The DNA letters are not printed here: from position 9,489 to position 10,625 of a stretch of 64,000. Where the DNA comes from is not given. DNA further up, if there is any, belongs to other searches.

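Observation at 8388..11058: AT-rich, tightly packed four-gene cargo cassette: SET methyltransferase - SDR - orphan protein - guanylate-kinase-like P-loop protein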

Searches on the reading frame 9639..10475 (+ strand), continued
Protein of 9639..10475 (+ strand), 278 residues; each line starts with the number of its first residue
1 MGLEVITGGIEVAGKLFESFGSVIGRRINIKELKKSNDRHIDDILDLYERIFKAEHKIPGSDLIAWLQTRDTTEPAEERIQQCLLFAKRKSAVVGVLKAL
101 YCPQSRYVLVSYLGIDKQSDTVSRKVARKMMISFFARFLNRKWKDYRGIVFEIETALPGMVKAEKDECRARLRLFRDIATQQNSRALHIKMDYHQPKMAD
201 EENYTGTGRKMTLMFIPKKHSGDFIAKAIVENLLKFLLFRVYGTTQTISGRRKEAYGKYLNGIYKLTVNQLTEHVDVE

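Call 53: search_protein_families(library=pfam, proteins=[L020:1470-6095:+, L020:6660-7166:+, L020:7171-7869:+, L020:7872-8762:+, L020:8772-9338:+, L020:9357-9974:+, L020:10107-10646:+, L020:10925-11503:+, L020:11506-12450:+, L020:12809-13675:-], max_evalue=0.01)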
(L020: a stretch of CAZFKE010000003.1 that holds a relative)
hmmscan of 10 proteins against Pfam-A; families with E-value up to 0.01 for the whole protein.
L020:1470-6095:+ (1542 aa): 7 families
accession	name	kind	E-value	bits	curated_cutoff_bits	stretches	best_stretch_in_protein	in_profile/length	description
PF00004.35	AAA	-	1.6e-05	25.8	21.2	1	299-403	1-97/131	ATPase family associated with various cellular activities (AAA)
PF19805.5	DUF6288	-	3.2e-05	23.7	26.3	1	1290-1362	232-305/402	Family of unknown function (DUF6288)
PF24883.2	NPHP3_N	-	3.3e-05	24.6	24.8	1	280-368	9-87/164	Nephrocystin 3, N-terminal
PF25199.1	nSTAND_NTPase5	-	6.5e-05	23.2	34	1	274-375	19-123/145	Novel STAND NTPase 5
PF13191.12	AAA_16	-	0.00034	21.6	32.6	1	289-359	17-85/167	AAA ATPase domain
PF13401.12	AAA_22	-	0.00089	20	27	1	295-380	4-99/130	AAA domain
PF20720.3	nSTAND3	-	0.0074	16.4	27.2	0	295-350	16-72/155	Novel STAND NTPase 3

L020:6660-7166:+ (169 aa): 1 family
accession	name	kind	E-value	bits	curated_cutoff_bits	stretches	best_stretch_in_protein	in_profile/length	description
PF00856.33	SET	-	7.5e-14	52.5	22.4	1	21-114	1-104/105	SET domain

L020:7171-7869:+ (233 aa): 5 families
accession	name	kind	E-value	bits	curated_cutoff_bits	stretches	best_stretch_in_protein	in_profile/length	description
PF00106.31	adh_short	-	3.9e-34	118.3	26.6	1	3-188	3-188/195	short chain dehydrogenase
PF13561.12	adh_short_C2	-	8.8e-24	84.8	27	1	10-189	6-183/236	Enoyl-(Acyl carrier protein) reductase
PF08659.16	KR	-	4e-07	30.6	22.6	1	3-152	3-152/180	KR domain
PF23441.1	SDR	-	4.9e-05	23.3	27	1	3-189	10-201/258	SDR-like rossmann domain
PF01370.27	Epimerase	-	0.001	19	20.9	1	3-70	1-62/240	NAD dependent epimerase/dehydratase family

L020:7872-8762:+ (297 aa): 0 families

L020:8772-9338:+ (189 aa): 4 families
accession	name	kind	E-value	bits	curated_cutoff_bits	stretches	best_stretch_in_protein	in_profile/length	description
PF07931.18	CPT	-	2.1e-46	158.3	22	1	8-167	3-168/172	Chloramphenicol phosphotransferase-like protein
PF13238.12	AAA_18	-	8e-05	23.5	29.4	1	9-128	1-112/128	AAA domain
PF06414.18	Zeta_toxin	-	8.8e-05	22.5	22.3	1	4-111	14-127/199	Zeta toxin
PF13671.12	AAA_33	-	0.0024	18.6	27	1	9-130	2-121/143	AAA domain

L020:9357-9974:+ (206 aa): 1 family
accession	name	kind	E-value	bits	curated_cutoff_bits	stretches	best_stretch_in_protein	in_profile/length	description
PF00300.27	His_Phos_1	-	5.9e-19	68.9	21.7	1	7-185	1-179/194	Histidine phosphatase superfamily (branch 1)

L020:10107-10646:+ (180 aa): 0 families

L020:10925-11503:+ (193 aa): 1 family
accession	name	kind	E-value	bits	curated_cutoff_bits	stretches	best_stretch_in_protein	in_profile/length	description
PF19570.5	DUF6088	-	1.1e-05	25.7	25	1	19-148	17-149/172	Family of unknown function (DUF6088)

L020:11506-12450:+ (315 aa): 1 family
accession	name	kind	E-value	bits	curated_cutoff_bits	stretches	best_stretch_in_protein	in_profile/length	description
PF08843.17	AbiEii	-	2.1e-24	87.2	22.5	1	44-306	11-237/238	Nucleotidyl transferase AbiEii toxin, Type IV TA system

L020:12809-13675:- (288 aa): 1 family
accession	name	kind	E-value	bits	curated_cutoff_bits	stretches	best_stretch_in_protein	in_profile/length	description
PF01569.27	PAP2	-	3.7e-14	53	27.2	1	154-256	24-125/130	PAP2 superfamily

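Call 65: search_dna_similar(query=window:9639-10472:+, collection=plasmids, mode=protein, max_evalue=0.001, max_rows=20)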
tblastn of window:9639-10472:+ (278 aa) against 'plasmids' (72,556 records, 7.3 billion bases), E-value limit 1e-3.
No match.

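Call 66: search_dna_similar(query=window:9639-10472:+, collection=phages, mode=protein, max_evalue=0.001, max_rows=20)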
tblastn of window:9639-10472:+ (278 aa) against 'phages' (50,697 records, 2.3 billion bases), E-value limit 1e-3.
No match.

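Call 72: search_protein_families(library=pfam, proteins=[L008:2818-3348:+, L020:10107-10646:+, L003:4414-5196:-, L024:10409-11305:+], max_evalue=0.01)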
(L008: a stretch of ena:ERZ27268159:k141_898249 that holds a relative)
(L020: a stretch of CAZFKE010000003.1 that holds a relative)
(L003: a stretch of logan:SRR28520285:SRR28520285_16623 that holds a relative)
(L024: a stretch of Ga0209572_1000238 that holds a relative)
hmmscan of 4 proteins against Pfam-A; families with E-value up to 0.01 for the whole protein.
L008:2818-3348:+ (177 aa): 1 family
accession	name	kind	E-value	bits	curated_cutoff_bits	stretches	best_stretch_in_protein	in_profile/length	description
PF03059.22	NAS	-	0.00036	20.4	27.1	1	46-164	48-167/276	Nicotianamine synthase protein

L020:10107-10646:+ (180 aa): 0 families

L003:4414-5196:- (260 aa): 0 families

L024:10409-11305:+ (299 aa): 5 families
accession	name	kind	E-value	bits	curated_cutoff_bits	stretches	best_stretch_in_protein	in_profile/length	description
PF01555.25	N6_N4_Mtase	-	9.3e-46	157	26.7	1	31-271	1-221/221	DNA methylase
PF01170.24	UPF0020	-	4.3e-05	23.7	22.3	0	229-267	26-64/197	RMKL-like, methyltransferase domain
PF03602.21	Cons_hypoth95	-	0.003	17.7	24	0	231-279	41-90/182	Conserved hypothetical protein 95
PF08241.18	Methyltransf_11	-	0.0063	17.6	21.2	0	64-79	80-95/95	Methyltransferase domain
PF13847.12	Methyltransf_31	-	0.0072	16.5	27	0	19-80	63-110/145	Methyltransferase domain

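Call 75: search_dna_similar(query=P0176, collection=plasmids, mode=protein, max_evalue=0.001, max_rows=20)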
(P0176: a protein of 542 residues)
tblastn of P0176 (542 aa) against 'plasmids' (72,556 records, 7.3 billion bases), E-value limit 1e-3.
Records with a match: 38; places in all: 53; records where one place covers at least 80% of the query: 0.
Best place of each record, by identity: <60% 38.
By first word of the organism name: Agrobacterium 14; Klebsiella 5; Enterobacter 4; Leptolyngbya 2; Acaryochloris 2; Raoultella 2; Arcobacter 2; Calothrix 1; Nostoc 1; Sinorhizobium 1; and 4 more.
By predicted mobility (MOB-suite, as given by PLSDB): conjugative 27; non-mobilizable 6; mobilizable 5.
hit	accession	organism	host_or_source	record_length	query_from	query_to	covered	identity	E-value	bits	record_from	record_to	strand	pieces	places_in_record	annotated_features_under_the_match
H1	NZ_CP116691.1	Agrobacterium tumefaciens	Lettuce,cell culture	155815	203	540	62%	32.4%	3e-24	115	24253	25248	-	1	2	HNH endonuclease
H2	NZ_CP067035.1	Agrobacterium fabrum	-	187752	203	540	62%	32.4%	3e-24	115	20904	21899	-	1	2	HNH endonuclease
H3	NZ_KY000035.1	Agrobacterium sp.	-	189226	203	540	62%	32.4%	3e-24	115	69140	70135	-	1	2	HNH endonuclease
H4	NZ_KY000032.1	Agrobacterium fabrum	-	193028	203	540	62%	32.4%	3e-24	115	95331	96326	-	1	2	HNH endonuclease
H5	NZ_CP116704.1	Agrobacterium tumefaciens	Yarrow,cell culture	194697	203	540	62%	32.4%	3e-24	115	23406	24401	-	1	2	HNH endonuclease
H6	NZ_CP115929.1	Agrobacterium tumefaciens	Chrysanthemum,cell culture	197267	203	540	62%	32.4%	3e-24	115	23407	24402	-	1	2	HNH endonuclease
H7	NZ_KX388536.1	Agrobacterium tumefaciens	Chrysanthemum x morifolium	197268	203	540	62%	32.4%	3e-24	115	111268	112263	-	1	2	HNH endonuclease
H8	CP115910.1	Agrobacterium tumefaciens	Russian Sage,cell culture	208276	203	540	62%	32.4%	3e-24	115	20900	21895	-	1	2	hypothetical protein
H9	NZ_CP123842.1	Agrobacterium tumefaciens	Yarrow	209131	203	540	62%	32.4%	3e-24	115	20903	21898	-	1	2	HNH endonuclease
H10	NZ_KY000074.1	Agrobacterium larrymoorei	-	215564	203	540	62%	32.4%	3e-24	115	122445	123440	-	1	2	HNH endonuclease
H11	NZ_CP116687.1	Agrobacterium fabrum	cell culture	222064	203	540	62%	32.4%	3e-24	115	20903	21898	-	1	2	HNH endonuclease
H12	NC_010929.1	Agrobacterium tumefaciens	-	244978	203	540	62%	32.4%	3e-24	115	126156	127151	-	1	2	HNH endonuclease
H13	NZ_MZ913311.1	Agrobacterium fabrum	-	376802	203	540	62%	32.4%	3e-24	115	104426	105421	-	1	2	HNH endonuclease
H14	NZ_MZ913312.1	Agrobacterium fabrum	-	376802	203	540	57%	31.7%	4e-21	129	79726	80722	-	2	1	HNH endonuclease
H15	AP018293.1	Calothrix sp. NIES-4105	-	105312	285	541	47%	37.0%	7e-25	117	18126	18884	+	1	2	putative nucleoside phosphorylase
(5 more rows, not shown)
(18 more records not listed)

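Call 90: search_protein_families(library=pfam, alignment_id=A5, max_evalue=0.1)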
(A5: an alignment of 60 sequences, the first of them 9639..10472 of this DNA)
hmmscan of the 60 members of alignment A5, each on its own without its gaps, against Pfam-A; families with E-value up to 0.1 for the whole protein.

A. member 1, window:9639-10472:+ (278 aa): 0 families

B. families by the number of members that match (of 60 scanned): 21 families
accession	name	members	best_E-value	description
PF00583.31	Acetyltransf_1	14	0.00062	Acetyltransferase (GNAT) family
PF13302.13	Acetyltransf_3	1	0.0031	Acetyltransferase (GNAT) domain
PF01974.23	tRNA_int_endo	1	0.0045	tRNA intron endonuclease, catalytic C-terminal domain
PF14790.11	THDPS_N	1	0.0064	Tetrahydrodipicolinate N-succinyltransferase N-terminal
PF10281.14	Ish1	1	0.0078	Putative nuclear envelope organisation protein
PF02540.23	NAD_synthase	1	0.02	NAD synthase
PF23933.1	DUF7269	1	0.021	Family of unknown function (DUF7269)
PF12537.13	GPHR_N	1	0.024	The Golgi pH Regulator (GPHR) Family N-terminal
PF14500.11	MMS19_N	1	0.026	Dos2-interacting transcription regulator of RNA-Pol-II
PF00788.29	RA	1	0.026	Ras association (RalGDS/AF-6) domain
PF23179.1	bHLH_INO2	1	0.029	INO2 bHLH domain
PF12436.14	USP7_ICP0_bdg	1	0.031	ICP0-binding domain of Ubiquitin-specific protease 7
PF13508.13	Acetyltransf_7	1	0.048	Acetyltransferase (GNAT) domain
PF01230.28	HIT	1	0.067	HIT domain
PF05203.21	Hom_end_hint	1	0.073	Hom_end-associated Hint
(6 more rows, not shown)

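Call 95: search_protein_families(library=padloc, proteins=[L020:7872-8762:+, L020:8772-9338:+, L020:9357-9974:+, L020:1470-6095:+, P0145, P0221], max_evalue=0.001)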
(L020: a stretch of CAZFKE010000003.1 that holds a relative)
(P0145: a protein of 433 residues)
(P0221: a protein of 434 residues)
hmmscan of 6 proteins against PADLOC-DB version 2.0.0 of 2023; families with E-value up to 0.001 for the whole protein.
L020:7872-8762:+ (297 aa): 0 families

L020:8772-9338:+ (189 aa): 0 families

L020:9357-9974:+ (206 aa): 0 families

L020:1470-6095:+ (1542 aa): 3 families
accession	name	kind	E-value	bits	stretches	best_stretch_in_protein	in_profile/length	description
PDLC04702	PDC-M54A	-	5.1e-23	78.6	1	292-612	313-650/1621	-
PDLC04700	PDC-M54A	-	1.6e-20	69.8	1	298-612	319-661/1657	-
PDLC03852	LmuA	-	1.3e-08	33.2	1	34-248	17-227/336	-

P0145 (433 aa): 3 families
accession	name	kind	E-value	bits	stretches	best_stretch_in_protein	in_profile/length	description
PDLC00420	ThsB1|ThsB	-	1e-48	164.2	1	4-190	3-186/319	TIR-like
PDLC05062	PDC-S66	-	1.2e-05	23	1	5-97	151-240/282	-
PDLC02012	SAVED5--SAVED_TIR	-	1.2e-05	22.6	1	4-177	15-150/404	-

P0221 (434 aa): 0 families

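Call 98: find_related_loci(query=A7, collection=viral_contigs, flank=8000)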
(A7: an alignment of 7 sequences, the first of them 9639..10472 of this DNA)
Query A7 (278 aa) in viral_contigs; peptide patterns used: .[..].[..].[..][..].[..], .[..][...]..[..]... (x = any residue, [..] = any of these).
16 stretches matched a pattern, but none encodes a relative of the query by tblastn (E <= 1e-3).

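Call 99: find_related_loci(query=P0145, collection=viral_contigs, flank=8000)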
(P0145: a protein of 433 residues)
Query P0145 (433 aa) in viral_contigs; peptide patterns used: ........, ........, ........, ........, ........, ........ (x = any residue, [..] = any of these).
9 stretches matched a pattern, but none encodes a relative of the query by tblastn (E <= 1e-3).

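Call 100: list_cluster_members(proteins=[P0126, P0130, P0133, P0145, P0176, P0203, P0221, P0236, P0166, P0216])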
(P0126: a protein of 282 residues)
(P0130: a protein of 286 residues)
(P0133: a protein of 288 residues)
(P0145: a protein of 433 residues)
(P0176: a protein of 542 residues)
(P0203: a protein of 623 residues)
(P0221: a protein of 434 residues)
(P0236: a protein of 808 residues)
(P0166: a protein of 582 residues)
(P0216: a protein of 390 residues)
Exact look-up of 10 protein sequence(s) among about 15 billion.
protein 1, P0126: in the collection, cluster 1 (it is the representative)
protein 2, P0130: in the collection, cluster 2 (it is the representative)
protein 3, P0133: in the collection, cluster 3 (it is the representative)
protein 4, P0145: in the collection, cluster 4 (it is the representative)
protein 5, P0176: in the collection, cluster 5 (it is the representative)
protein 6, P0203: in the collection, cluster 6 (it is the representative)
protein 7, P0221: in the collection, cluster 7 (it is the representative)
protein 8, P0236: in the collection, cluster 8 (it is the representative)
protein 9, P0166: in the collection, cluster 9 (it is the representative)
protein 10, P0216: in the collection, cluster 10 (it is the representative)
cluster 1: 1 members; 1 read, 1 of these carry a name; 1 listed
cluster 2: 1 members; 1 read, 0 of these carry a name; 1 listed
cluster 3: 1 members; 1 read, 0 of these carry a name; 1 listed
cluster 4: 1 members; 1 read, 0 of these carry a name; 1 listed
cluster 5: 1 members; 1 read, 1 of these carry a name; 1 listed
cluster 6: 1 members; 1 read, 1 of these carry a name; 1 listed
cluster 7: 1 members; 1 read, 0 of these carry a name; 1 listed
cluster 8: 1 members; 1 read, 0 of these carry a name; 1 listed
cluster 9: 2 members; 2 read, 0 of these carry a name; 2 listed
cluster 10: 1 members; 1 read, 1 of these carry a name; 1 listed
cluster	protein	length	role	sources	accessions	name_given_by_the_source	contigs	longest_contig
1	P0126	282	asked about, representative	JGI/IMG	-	hypothetical protein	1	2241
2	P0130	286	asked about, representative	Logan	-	-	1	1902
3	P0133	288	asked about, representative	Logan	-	-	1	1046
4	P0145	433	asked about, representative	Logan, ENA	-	-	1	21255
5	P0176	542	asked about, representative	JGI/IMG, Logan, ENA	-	nucleoside phosphorylase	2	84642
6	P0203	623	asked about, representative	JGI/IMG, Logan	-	predicted phosphodiesterase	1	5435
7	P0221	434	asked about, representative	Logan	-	-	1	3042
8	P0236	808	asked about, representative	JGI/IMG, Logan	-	-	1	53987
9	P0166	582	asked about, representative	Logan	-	-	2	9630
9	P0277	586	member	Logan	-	-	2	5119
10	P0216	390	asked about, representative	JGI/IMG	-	hypothetical protein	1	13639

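Call 108: fold_search(model_id=the predicted structure, library=viral)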
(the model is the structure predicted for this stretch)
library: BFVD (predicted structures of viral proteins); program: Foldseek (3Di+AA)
matches with E <= 10: 883; with E <= 0.001: 54
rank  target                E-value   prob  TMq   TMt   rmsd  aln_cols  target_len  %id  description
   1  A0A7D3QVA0            3.9e-08  1.00  0.48  0.59  12.3       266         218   15  Acyl-CoA N-acyltransferase [Fadolivirus FV1/VV64]
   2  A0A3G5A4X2            6.7e-06  1.00  0.36  0.65   5.0       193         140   13  N-acetyltransferase domain-containing protein [Homavirus sp.]
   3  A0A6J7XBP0            9.6e-06  1.00  0.36  0.65   5.8       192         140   14  GNAT domain containing protein [uncultured Caudovirales phage]
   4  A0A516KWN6            1.4e-05  1.00  0.36  0.42  10.6       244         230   12  (no name in the UniProt tables at hand)
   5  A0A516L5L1            2.4e-05  1.00  0.35  0.61   6.3       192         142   12  (no name in the UniProt tables at hand)
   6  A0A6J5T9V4            2.9e-05  1.00  0.41  0.53  12.5       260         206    7  Uncharacterized protein [uncultured Caudovirales phage]
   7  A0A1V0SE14            3.5e-05  1.00  0.36  0.61   5.8       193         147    9  Acetyltransferase GNAT family protein [Indivirus ILV1]
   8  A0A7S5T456            4.9e-05  1.00  0.38  0.63   5.3       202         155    8  (no name in the UniProt tables at hand)
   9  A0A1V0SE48            5.2e-05  1.00  0.37  0.61   5.8       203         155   11  Acetyltransferase [Indivirus ILV1]
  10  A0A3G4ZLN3            5.6e-05  1.00  0.34  0.47  17.0       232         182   12  N-acyltransferase [Terrestrivirus sp.]
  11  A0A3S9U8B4            6.2e-05  1.00  0.32  0.60   5.9       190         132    7  Putative acetyltransferase [Alteromonas phage ZP6]
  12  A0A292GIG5            6.2e-05  1.00  0.36  0.56   7.5       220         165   10  (no name in the UniProt tables at hand)
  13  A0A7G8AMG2            7.5e-05  1.00  0.27  0.49   6.6       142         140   10  (no name in the UniProt tables at hand)
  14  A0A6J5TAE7            8.4e-05  1.00  0.40  0.50   6.5       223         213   10  Uncharacterized protein [uncultured Caudovirales phage]
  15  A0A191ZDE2            9.4e-05  1.00  0.35  0.56   7.6       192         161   11  (no name in the UniProt tables at hand)
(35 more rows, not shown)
